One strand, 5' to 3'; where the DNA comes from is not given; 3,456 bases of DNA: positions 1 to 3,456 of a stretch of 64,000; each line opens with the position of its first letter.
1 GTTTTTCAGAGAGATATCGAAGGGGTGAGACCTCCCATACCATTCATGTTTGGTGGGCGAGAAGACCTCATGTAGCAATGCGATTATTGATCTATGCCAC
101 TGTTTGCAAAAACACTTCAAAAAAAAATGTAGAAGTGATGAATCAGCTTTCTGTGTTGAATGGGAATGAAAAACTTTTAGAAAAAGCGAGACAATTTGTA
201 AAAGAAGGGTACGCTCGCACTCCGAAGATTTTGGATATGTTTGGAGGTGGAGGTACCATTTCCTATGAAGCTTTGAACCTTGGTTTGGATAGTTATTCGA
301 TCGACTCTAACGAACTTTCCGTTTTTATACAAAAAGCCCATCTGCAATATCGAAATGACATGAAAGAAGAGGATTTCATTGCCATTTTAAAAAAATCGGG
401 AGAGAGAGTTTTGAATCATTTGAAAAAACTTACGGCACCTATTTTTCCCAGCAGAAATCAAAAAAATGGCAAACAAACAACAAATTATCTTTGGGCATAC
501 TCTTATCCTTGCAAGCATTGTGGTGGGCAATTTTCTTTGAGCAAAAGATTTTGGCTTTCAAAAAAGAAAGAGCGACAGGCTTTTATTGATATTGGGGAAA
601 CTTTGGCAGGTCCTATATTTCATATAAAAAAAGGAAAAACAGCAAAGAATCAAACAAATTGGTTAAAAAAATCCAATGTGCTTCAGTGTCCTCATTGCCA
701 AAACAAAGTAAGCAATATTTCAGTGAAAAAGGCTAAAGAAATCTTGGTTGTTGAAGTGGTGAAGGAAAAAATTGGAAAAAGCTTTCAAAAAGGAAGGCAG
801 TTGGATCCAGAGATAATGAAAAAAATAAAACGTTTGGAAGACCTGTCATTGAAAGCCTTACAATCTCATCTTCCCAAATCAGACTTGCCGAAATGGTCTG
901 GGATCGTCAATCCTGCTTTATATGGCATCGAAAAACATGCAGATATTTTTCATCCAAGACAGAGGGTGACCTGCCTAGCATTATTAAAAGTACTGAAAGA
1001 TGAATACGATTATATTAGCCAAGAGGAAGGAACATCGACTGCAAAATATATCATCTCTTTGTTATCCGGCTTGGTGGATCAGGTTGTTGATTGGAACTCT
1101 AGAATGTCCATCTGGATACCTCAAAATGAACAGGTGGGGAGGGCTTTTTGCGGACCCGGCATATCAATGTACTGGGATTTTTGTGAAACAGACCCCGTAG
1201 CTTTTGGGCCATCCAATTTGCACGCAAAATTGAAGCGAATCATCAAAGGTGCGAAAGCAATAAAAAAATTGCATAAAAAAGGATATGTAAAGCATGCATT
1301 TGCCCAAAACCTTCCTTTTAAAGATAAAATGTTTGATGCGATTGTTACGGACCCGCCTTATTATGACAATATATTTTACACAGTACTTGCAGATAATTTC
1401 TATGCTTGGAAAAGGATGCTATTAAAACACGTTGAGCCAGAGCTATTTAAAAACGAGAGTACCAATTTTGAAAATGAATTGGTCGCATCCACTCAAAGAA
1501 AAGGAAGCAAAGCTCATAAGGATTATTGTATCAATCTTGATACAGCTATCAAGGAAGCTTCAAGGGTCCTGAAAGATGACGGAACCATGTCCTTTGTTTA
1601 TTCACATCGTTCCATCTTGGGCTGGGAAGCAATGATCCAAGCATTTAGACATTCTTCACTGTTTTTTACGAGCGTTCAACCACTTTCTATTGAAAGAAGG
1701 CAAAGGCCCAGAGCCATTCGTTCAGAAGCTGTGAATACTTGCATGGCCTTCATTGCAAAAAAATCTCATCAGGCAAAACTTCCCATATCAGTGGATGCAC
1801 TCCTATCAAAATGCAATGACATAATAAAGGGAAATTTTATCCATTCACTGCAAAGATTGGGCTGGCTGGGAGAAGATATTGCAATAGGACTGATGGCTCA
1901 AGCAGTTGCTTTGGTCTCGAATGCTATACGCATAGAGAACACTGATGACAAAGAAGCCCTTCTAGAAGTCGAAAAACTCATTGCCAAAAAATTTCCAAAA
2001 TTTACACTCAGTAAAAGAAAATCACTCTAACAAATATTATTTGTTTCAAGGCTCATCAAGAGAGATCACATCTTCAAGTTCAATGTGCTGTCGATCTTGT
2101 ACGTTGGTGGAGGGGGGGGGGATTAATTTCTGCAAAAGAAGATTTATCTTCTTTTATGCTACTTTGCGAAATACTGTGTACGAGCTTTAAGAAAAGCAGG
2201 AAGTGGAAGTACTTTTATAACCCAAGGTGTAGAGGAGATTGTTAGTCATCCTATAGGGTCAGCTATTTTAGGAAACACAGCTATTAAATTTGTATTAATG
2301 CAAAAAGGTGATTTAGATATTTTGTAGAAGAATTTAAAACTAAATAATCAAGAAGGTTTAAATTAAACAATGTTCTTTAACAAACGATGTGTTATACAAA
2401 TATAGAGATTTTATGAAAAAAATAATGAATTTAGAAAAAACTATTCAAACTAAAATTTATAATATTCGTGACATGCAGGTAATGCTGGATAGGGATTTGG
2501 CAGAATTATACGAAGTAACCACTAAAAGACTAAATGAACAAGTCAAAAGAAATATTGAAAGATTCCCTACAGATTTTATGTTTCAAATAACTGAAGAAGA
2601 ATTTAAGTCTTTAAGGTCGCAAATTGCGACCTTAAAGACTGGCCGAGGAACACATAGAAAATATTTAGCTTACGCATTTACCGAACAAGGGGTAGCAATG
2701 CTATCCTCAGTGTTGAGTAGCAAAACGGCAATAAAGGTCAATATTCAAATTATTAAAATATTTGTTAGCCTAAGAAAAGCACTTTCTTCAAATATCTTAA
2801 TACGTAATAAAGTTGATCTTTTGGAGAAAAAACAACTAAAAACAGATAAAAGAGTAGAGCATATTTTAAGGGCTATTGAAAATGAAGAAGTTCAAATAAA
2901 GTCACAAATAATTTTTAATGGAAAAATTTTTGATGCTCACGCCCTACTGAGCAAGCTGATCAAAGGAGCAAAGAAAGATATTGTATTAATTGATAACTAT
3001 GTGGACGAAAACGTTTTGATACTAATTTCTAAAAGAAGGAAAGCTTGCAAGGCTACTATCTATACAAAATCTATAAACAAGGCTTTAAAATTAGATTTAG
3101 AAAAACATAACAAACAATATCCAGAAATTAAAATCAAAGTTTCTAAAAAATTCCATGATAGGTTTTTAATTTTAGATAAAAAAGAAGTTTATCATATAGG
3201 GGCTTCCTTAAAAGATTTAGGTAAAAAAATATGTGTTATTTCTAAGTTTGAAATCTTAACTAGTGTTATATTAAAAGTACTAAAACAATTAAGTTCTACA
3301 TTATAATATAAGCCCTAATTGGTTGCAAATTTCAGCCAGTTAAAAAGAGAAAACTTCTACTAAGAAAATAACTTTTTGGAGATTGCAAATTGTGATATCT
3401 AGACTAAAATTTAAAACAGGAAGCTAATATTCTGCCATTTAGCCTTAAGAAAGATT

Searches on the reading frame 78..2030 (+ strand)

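Call 43: search_protein_families(library=pfam, proteins=[window:78-2030:+], max_evalue=0.001)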
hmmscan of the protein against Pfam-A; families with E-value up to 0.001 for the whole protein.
window:78-2030:+ (650 aa): 3 families
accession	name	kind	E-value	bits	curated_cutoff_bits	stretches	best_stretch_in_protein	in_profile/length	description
PF01555.25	N6_N4_Mtase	-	2.2e-08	34.8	26.7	1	420-525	2-70/221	DNA methylase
PF03602.21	Cons_hypoth95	-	0.00023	21.3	24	0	46-91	40-86/182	Conserved hypothetical protein 95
PF08241.18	Methyltransf_11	-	0.00098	20.2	21.2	0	396-423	36-65/95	Methyltransferase domain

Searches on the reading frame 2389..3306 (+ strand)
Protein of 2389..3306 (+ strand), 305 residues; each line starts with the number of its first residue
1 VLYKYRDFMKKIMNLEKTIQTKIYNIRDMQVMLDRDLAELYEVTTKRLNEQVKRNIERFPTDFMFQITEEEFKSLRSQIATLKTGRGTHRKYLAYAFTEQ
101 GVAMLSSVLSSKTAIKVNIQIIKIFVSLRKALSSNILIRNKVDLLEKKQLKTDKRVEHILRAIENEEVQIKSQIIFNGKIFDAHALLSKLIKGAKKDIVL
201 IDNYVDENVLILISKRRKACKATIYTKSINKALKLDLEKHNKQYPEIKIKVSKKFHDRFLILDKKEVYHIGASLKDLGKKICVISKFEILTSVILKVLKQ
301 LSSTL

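Call 43: search_protein_families(library=pfam, proteins=[window:2389-3306:+], max_evalue=0.001)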
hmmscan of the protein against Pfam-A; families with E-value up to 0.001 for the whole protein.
window:2389-3306:+ (305 aa): 1 family
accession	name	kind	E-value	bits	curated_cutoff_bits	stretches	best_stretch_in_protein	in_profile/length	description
PF10543.14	ORF6N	-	6.3e-36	123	27.8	1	22-108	2-86/86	ORF6N domain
